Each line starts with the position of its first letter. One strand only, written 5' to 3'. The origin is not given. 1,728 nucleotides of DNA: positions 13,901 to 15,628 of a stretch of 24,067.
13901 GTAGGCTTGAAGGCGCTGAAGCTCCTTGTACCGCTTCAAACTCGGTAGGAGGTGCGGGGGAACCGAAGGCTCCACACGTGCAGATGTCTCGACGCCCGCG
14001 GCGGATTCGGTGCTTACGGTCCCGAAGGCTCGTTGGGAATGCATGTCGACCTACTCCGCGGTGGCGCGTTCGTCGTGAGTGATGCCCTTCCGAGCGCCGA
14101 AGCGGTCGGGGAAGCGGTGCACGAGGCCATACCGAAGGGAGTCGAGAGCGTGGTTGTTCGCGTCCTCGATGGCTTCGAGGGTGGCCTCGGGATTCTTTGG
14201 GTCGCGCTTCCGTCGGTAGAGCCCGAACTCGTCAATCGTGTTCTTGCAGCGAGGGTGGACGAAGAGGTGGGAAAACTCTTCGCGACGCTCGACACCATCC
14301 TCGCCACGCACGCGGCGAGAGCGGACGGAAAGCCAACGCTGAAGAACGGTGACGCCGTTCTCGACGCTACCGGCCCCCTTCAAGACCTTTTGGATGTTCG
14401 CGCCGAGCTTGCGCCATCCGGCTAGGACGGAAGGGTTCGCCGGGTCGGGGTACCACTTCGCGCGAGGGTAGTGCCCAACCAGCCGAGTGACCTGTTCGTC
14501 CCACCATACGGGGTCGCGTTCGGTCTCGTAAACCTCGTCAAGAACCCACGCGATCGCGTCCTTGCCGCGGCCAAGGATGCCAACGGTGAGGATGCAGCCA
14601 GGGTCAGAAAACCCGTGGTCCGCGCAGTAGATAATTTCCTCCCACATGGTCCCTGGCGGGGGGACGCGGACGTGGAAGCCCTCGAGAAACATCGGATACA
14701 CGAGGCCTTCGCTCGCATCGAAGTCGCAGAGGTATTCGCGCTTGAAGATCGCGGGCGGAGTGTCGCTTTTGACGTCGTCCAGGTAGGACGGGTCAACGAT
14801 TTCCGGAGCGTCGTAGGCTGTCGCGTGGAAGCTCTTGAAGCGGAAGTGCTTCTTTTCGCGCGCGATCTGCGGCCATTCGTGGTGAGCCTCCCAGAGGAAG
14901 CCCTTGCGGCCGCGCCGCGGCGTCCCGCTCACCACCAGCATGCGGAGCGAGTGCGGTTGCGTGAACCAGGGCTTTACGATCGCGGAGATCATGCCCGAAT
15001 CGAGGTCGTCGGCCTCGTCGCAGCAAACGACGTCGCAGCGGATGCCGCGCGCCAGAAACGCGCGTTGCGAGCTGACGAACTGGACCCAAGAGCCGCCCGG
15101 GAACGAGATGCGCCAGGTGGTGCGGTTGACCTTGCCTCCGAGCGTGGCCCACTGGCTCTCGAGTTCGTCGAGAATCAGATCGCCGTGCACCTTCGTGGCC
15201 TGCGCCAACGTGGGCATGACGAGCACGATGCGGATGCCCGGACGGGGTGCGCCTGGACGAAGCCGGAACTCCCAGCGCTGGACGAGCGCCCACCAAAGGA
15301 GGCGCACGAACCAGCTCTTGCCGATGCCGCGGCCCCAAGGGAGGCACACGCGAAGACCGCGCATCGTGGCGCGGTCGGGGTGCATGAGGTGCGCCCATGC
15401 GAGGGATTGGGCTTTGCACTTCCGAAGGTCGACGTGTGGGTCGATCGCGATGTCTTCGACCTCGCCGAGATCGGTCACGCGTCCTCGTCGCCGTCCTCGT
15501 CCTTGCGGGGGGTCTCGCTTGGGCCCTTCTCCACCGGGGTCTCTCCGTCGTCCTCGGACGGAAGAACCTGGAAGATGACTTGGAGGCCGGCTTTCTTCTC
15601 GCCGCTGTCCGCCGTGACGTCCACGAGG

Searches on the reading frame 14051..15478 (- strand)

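Call 10: search_protein_families(library=phrogs, proteins=[window:14051-15478:-], max_evalue=0.01)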
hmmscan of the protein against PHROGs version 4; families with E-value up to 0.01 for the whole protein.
window:14051-15478:- (475 aa): 6 families
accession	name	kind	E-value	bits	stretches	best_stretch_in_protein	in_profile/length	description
phrog_2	-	head and packaging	6.9e-31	108.8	1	43-461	279-597/807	terminase large subunit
phrog_5653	-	head and packaging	3e-20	73.8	1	256-455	6-180/199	terminase large subunit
phrog_6672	-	head and packaging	1.9e-18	67.4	2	404-456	79-130/145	terminase large subunit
phrog_10250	-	head and packaging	1.5e-13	52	1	238-458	3-218/228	terminase large subunit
phrog_16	-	DNA, RNA and nucleotide metabolism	0.0015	17.8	1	114-197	343-426/986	DNA helicase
phrog_7579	-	head and packaging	0.0048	17.1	1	116-256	80-216/239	terminase large subunit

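Call 11: search_protein_families(library=pfam, proteins=[window:14051-15478:-], max_evalue=0.01)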
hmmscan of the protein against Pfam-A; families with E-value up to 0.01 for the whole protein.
window:14051-15478:- (475 aa): 1 family
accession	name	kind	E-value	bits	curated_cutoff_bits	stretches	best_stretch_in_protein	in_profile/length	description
PF17288.8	Terminase_3C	-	5.8e-06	27.2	26.7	1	359-452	73-153/155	Terminase RNAseH like domain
